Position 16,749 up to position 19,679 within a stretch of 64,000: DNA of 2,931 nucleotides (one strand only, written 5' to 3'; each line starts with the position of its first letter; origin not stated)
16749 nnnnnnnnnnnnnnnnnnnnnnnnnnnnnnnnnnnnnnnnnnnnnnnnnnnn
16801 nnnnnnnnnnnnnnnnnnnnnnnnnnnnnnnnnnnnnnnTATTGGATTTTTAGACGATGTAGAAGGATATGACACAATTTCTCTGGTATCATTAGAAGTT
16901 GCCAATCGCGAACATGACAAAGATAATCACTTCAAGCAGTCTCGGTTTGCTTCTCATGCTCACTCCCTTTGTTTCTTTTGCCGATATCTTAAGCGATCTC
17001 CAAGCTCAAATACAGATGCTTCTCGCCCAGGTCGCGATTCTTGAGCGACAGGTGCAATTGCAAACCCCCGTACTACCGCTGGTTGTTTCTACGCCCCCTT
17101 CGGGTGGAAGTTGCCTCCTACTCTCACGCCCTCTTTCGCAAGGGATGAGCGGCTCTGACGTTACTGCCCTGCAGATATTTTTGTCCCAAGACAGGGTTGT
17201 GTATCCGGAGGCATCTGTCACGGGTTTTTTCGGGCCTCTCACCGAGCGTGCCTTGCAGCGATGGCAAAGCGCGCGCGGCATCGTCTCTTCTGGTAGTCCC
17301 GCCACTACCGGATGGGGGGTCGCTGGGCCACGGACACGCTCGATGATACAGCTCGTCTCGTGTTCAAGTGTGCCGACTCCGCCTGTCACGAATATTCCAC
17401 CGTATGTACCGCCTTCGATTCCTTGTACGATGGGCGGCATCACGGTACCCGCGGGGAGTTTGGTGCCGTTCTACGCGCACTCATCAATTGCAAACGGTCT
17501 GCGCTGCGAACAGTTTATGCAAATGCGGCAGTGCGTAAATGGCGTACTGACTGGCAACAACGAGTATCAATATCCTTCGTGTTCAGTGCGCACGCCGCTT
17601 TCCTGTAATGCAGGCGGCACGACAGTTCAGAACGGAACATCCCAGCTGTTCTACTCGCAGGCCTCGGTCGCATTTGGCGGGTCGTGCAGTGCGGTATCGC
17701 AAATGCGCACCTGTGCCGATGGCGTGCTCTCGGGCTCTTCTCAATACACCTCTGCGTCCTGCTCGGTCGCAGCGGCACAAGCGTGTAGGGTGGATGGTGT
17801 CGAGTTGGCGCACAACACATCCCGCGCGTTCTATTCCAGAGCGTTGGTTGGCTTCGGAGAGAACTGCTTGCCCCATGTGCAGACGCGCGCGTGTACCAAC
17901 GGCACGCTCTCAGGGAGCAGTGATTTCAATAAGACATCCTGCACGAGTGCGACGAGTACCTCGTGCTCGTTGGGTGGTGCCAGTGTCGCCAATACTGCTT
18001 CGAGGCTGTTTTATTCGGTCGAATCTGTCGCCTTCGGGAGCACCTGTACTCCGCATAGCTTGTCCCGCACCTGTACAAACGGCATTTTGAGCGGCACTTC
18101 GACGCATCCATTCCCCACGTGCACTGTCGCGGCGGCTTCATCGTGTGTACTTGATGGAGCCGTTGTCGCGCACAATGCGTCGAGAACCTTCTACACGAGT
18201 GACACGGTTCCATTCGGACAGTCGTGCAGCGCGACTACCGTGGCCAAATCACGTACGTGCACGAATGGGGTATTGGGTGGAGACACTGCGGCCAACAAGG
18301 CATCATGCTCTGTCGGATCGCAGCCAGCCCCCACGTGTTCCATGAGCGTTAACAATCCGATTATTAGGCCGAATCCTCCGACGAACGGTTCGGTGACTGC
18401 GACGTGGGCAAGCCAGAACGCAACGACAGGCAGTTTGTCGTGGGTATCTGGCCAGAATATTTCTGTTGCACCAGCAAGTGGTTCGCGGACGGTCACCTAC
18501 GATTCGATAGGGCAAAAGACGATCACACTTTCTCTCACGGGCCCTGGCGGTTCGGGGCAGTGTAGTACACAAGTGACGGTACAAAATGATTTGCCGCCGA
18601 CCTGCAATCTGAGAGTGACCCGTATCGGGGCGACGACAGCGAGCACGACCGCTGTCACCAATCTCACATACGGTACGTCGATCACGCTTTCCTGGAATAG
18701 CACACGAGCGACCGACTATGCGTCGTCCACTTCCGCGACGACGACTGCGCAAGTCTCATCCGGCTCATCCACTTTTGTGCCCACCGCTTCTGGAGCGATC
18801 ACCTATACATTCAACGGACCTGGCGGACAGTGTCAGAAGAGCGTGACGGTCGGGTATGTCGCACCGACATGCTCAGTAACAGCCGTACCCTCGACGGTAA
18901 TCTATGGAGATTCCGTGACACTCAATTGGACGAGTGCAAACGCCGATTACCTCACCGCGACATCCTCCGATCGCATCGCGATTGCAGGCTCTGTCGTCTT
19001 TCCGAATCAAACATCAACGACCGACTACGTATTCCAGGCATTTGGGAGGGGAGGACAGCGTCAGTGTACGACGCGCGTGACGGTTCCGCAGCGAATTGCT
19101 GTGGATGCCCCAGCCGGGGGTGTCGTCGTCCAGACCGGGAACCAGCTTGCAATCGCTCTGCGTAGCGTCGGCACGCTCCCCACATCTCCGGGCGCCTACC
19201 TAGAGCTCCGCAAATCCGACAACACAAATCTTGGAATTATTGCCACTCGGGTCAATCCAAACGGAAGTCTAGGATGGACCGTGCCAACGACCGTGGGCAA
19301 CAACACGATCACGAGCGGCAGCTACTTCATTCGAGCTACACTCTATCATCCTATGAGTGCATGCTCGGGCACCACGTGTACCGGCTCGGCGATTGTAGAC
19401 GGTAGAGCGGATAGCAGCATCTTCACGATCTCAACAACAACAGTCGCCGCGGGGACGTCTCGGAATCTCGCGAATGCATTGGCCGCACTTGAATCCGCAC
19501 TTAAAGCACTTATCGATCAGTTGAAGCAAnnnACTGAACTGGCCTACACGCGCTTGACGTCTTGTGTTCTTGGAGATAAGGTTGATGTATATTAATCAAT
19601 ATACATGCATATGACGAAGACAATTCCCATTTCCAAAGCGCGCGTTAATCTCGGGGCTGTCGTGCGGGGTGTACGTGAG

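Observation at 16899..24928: Family of giant surface proteins with conserved N- and C-terminal framing and a variable interior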

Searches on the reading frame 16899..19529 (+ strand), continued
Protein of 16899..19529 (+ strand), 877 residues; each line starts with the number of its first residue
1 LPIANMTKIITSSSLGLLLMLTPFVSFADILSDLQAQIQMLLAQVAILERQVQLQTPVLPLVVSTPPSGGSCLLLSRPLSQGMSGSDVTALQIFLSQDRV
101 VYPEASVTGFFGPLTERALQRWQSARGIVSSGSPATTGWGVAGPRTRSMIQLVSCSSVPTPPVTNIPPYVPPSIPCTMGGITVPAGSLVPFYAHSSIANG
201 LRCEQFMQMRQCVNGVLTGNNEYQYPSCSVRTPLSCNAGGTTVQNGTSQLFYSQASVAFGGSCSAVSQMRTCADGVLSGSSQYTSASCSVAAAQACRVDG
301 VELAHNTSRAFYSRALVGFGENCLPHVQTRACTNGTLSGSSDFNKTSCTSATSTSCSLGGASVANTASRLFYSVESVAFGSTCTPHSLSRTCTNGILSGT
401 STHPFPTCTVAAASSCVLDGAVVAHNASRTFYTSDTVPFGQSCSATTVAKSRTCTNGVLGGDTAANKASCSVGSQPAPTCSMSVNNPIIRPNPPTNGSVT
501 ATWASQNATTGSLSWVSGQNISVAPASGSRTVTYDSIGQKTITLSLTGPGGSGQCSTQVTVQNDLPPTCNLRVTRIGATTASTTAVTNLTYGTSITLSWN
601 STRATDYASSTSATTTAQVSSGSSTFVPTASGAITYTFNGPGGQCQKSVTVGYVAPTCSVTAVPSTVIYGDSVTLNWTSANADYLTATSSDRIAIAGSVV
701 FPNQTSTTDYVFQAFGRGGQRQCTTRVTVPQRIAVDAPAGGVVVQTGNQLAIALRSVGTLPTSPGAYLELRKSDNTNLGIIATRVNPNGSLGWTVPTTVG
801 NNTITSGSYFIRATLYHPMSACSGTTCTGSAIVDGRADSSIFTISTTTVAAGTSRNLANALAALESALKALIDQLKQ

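Call 72: fold_search(model_id=the predicted structure, library=pdb)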
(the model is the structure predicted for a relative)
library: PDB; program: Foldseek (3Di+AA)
matches with E <= 10: 93; with E <= 0.001: 0
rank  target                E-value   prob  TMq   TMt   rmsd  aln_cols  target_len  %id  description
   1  5nm7_A                7.7e-03  1.00  0.12  0.23   4.3        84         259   34  Crystal structure of Burkholderia AP3 phage endolysin (released 2018-02-14)
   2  6tci                  8.2e-03  1.00  0.14  0.85   2.0        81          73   27  The crystal structure of SleB N-terminal domain (released 2020-11-18)
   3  5nm7_G                1.0e-02  1.00  0.11  0.21   2.9        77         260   36  Crystal structure of Burkholderia AP3 phage endolysin (released 2018-02-14)
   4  9h68_C                1.7e-02  1.00  0.13  0.16   3.2        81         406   28  Crystal Structure of the spore gernation lytic transglycosylase SleC from Clostridioides difficile in its zymogenic fo (released 2025-02-12)
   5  4c2e_A                1.8e-02  1.00  0.14  0.16   2.1        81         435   25  Crystal structure of the protease CtpB(S309A) present in a resting state (released 2013-12-04)
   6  1lbu                  2.2e-02  1.00  0.14  0.32   2.7        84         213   39  HYDROLASE METALLO (ZN) DD-PEPTIDASE (released 1996-11-08)
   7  9oz8_C                2.4e-02  0.33  0.08  0.06  14.4       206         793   14  Cryo-EM structure of chicken NEL dimer bound with one human NICOL. (released 2026-02-25)
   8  4c2c_A                2.7e-02  1.00  0.14  0.16   2.1        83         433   23  Crystal structure of the protease CtpB in an active state (released 2013-12-04)
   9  4g54                  4.0e-02  1.00  0.12  0.26   2.8        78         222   27  Crystal structure of a periplasmic domain of the EpsAB fusion protein of the Vibrio vulnificus type II secretion system (released 2013-01-30)
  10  4c2h_A                4.3e-02  1.00  0.13  0.16   2.1        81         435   25  Crystal structure of the CtpB(V118Y) mutant (released 2013-12-04)
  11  4c2g_A                4.5e-02  1.00  0.14  0.16   2.2        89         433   24  Crystal structure of CtpB(S309A) in complex with a peptide having a Val-Pro-Ala C-terminus (released 2013-12-04)
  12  9a3z_B                4.5e-02  0.35  0.09  0.14  17.2       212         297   11  A predicted model of tissue transglutaminase 2 (TG2) in complex with plasma fibronectin's gelatin binding domain (FNI6 (released 2024-02-02)
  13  9h68_D                5.4e-02  1.00  0.12  0.15   3.1        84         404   28  Crystal Structure of the spore gernation lytic transglycosylase SleC from Clostridioides difficile in its zymogenic fo (released 2025-02-12)
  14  9h68_B                8.2e-02  1.00  0.13  0.15   3.3        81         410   28  Crystal Structure of the spore gernation lytic transglycosylase SleC from Clostridioides difficile in its zymogenic fo (released 2025-02-12)
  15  4c2f_A                9.2e-02  1.00  0.14  0.16   2.2        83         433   23  Crystal structure of the CtpB R168A mutant present in an active conformation (released 2013-12-04)
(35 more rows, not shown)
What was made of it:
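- In the homolog model the domain superposes on the SleB N-terminal domain (TM 0.85, rmsd 2.0 A; call 72).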

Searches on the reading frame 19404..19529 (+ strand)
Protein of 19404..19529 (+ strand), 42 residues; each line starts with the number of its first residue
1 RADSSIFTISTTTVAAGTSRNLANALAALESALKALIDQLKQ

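Call 26: find_homologous_proteins(query=A2, max_evalue=10)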
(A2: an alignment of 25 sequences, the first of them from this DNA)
Query A2 (25 sequences) (42 aa, profile of the alignment): 1 proteins with E <= 10 among 580 candidates.
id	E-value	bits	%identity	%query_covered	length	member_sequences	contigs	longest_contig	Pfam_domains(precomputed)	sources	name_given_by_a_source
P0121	2.0e-6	45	58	86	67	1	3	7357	-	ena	-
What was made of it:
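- Tried and rejected: (1) A word-indexed search of 5.8 billion proteins with a 42-aa C-terminal profile returned only one hit (call 26).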

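Call 44: find_related_loci(query=A6, collection=metagenome_contigs, flank=10000)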
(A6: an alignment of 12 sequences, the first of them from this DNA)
Query A6 (42 aa) in metagenome_contigs; peptide patterns used: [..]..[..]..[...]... (x = any residue, [..] = any of these).
113 stretches matched a pattern; 27 encode a relative of the query (tblastn E <= 1e-3); 27 distinct loci.
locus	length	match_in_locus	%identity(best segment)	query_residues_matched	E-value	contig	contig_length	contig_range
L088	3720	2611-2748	59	1-42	3e-9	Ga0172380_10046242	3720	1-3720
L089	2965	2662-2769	56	7-42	5e-8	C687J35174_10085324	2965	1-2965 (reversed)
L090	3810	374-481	56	7-42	5e-8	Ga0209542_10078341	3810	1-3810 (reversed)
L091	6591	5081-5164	75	15-42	1e-7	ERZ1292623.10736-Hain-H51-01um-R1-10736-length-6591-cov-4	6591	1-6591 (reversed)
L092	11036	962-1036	76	18-42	4e-7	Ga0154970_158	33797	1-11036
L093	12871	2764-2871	56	7-42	7e-7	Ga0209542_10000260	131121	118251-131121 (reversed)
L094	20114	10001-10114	55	6-42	6e-7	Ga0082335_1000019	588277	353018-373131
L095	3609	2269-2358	57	13-42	2e-6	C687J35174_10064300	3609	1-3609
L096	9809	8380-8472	65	12-42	2e-6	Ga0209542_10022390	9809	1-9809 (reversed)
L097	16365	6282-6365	71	15-42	2e-6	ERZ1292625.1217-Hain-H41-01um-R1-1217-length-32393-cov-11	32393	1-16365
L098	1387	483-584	53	9-42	2e-6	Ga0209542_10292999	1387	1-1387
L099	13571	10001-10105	54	8-42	3e-6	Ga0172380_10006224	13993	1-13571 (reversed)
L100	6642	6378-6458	70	16-42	4e-6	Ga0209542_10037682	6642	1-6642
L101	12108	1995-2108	47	5-42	5e-6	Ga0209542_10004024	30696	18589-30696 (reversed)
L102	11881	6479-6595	46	3-41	6e-6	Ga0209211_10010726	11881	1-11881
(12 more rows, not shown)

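Call 87: find_related_loci(query=A6, collection=viral_contigs, flank=6000)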
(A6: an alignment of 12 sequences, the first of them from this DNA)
Query A6 (42 aa) in viral_contigs; peptide patterns used: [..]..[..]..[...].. (x = any residue, [..] = any of these).
72 stretches matched a pattern, but none encodes a relative of the query by tblastn (E <= 1e-3).
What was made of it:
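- Tried and rejected: (6) A scan of viral contigs for the C-helix gave no confirmed match (call 87).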

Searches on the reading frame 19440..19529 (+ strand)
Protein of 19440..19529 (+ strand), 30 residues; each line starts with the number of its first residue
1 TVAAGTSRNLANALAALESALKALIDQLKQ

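Call 33: search_protein_representatives(alignment_id=A3)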
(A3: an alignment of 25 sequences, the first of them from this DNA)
Query: 25 sequences, 26 profile positions. Proteins with E-value up to 0.001 (for the whole library): 16; up to 1e-10: 1; up to 1e-30: 0. The best 16 are listed.
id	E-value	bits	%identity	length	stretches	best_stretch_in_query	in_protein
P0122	1.3e-13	66.4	-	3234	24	13-24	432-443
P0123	7.7e-05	38.4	-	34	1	2-24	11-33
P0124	8.0e-05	38.4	-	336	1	2-25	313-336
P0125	2.0e-04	37.1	-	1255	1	3-25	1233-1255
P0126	2.6e-04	36.7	-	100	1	1-25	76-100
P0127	2.7e-04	36.7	-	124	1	2-24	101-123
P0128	3.2e-04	36.4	-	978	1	4-25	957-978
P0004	3.9e-04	36.2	-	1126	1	2-26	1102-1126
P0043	4.3e-04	36.0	-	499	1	2-24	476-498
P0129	4.7e-04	35.9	-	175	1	1-25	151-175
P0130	5.9e-04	35.6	-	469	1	2-25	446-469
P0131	8.1e-04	35.2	-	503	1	2-24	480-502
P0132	8.2e-04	35.1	-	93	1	2-25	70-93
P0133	8.9e-04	35.0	-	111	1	2-23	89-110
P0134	9.1e-04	35.0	-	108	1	2-23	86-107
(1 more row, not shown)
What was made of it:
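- Of the 16 hits with E<=1e-3 among 1.84 billion representatives, all 15 non-repetitive ones end at the last or second-last residue (call 33).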

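Call 64: search_protein_families(library=pfam, proteins=[P0125, P0128, P0124, P0130], max_evalue=0.01)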
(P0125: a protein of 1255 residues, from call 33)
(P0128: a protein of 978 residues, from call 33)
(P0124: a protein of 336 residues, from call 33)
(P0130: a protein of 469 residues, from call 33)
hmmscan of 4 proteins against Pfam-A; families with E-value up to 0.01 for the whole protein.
P0125 (1255 aa): 2 families
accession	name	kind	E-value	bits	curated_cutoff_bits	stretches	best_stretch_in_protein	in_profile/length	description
PF21722.4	Gly_rich_2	-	4.9e-27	95.8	24.3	1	977-1221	5-225/226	Glycine-rich domain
PF01471.23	PG_binding_1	-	4.2e-08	33.7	23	1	88-145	2-57/57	Putative peptidoglycan binding domain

P0128 (978 aa): 5 families
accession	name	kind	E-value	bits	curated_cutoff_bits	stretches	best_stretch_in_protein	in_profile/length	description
PF00801.26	PKD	-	5.8e-18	65.1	23.5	4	207-287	2-70/80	PKD domain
PF18911.6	PKD_4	-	9.8e-17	61.2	27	3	634-689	13-69/85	PKD domain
PF01471.23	PG_binding_1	-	1.3e-12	48.1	23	1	91-148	2-57/57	Putative peptidoglycan binding domain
PF07705.17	CARDB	-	0.0071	17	22.7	1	420-484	4-71/101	CARDB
PF13157.11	Enas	-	0.0078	16.7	22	1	435-480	38-82/112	Endospore appendages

P0124 (336 aa): 2 families
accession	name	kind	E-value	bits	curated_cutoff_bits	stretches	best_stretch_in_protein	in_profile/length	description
PF00801.26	PKD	-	8.6e-07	29.3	23.5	1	61-138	19-80/80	PKD domain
PF18911.6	PKD_4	-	1.9e-06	28.3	27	1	38-137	2-82/85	PKD domain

P0130 (469 aa): 0 families
